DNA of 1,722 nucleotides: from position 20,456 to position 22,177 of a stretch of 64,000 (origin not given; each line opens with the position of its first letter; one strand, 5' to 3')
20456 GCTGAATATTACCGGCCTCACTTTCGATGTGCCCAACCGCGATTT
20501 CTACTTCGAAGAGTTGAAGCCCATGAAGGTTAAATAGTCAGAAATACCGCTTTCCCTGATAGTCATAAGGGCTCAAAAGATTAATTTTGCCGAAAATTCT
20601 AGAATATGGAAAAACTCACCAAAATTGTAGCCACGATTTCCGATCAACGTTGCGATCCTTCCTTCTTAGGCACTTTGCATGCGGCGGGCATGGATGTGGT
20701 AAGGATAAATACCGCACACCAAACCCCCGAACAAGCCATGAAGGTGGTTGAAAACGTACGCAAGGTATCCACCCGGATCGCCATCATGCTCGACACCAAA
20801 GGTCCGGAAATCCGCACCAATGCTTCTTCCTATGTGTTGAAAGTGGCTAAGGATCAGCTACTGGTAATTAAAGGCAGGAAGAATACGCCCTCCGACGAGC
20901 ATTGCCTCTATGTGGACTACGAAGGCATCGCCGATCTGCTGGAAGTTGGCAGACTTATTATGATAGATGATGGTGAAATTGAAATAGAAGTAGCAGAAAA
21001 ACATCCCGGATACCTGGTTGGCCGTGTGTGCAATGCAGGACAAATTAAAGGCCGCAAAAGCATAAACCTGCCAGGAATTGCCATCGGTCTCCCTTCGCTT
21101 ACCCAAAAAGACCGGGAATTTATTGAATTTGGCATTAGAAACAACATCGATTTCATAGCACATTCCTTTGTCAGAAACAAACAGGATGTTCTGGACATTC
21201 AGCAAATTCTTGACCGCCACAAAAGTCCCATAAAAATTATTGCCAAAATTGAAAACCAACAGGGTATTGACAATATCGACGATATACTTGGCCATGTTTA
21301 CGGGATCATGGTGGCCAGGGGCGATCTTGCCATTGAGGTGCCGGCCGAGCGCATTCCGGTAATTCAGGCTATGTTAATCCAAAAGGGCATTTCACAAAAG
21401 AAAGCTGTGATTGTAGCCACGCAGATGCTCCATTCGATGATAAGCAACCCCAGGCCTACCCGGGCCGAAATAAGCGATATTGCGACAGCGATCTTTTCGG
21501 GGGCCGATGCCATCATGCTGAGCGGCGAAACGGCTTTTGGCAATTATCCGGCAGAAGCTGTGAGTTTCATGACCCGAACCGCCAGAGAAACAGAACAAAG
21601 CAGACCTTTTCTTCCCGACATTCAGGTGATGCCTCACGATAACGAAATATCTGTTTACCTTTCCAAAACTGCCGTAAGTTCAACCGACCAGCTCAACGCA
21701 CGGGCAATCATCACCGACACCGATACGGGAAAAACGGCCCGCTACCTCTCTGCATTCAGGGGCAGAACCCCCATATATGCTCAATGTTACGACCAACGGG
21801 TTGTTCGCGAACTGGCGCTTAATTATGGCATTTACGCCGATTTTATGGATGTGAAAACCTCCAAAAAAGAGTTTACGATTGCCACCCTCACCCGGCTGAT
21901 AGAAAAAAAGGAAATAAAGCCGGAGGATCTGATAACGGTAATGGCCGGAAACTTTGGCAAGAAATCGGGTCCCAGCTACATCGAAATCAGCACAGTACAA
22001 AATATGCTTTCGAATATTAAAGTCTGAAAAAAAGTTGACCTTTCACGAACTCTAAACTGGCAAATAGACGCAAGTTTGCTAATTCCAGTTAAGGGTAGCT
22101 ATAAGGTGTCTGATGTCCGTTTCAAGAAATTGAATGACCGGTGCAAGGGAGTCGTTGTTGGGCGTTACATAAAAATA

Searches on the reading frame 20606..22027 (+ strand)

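Call 69: search_protein_families(library=pfam, proteins=[window:20606-22027:+], max_evalue=0.00001)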
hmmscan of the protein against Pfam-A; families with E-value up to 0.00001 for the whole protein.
window:20606-22027:+ (473 aa): 2 families
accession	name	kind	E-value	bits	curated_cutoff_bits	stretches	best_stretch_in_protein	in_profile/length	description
PF00224.27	PK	-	1.2e-104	350.4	30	1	4-319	3-328/328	Pyruvate kinase, barrel domain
PF02887.21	PK_C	-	2.7e-17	63.4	28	1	353-454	4-105/114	Pyruvate kinase, alpha/beta domain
